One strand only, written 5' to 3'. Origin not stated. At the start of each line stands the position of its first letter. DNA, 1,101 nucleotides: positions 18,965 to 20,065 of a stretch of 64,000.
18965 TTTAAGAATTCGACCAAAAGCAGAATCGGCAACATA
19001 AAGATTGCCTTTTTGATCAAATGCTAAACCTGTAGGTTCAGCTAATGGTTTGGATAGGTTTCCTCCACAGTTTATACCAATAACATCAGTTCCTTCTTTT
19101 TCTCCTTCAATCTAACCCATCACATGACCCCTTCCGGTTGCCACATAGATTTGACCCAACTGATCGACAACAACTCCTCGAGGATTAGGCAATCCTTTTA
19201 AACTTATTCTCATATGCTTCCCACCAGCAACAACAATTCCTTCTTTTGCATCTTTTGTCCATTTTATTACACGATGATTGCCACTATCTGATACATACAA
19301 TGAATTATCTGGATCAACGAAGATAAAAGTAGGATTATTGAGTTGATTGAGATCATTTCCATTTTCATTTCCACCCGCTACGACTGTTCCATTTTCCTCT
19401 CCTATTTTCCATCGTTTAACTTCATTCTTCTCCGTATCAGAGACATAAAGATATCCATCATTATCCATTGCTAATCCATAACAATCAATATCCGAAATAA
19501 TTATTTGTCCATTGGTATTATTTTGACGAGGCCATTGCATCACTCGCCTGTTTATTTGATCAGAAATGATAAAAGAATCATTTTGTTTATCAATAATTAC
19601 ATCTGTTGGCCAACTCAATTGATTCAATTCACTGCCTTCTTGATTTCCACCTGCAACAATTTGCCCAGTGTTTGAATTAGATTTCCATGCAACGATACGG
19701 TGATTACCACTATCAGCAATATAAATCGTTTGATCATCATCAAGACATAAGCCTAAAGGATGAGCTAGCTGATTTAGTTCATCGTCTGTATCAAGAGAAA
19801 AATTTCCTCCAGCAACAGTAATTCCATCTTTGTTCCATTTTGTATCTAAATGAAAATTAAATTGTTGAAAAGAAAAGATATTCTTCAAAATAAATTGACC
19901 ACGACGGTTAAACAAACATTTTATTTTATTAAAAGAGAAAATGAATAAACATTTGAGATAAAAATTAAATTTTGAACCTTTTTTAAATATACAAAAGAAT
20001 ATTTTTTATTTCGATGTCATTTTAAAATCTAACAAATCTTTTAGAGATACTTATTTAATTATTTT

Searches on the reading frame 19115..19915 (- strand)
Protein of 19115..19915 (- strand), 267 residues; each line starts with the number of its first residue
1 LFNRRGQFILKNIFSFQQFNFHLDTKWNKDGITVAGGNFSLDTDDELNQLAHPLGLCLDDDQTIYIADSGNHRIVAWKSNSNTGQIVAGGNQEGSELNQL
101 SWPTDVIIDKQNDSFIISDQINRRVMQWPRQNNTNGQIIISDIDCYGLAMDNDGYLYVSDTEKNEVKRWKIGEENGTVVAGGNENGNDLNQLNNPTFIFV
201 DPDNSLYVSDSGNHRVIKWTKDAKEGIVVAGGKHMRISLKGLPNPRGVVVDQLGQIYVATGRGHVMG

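Call 50: search_protein_families(library=pfam, proteins=[window:19115-19915:-], max_evalue=0.001)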
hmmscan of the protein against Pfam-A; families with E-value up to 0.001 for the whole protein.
window:19115-19915:- (267 aa): 6 families
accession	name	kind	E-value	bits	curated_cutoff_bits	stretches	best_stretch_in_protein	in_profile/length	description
PF01436.27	NHL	-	2e-26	91.1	20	2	50-75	1-26/28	NHL repeat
PF25021.1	TEN_NHL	-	1.2e-08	34.8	27.1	0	49-77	140-168/357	Teneurin NHL domain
PF08450.18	SGL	-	4.8e-08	33.4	26.3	0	199-263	140-204/246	SMP-30/Gluconolactonase/LRE-like region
PF03022.22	MRJP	-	0.00011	22.2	19.8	0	127-173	168-216/288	Major royal jelly protein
PF07494.17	Reg_prop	-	0.00024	21.4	20.4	0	146-159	8-21/24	Two component regulator propeller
PF20067.5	SSL_N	-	0.00052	20.3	18.9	0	236-266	14-44/46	Strictosidine synthase-like, N-terminal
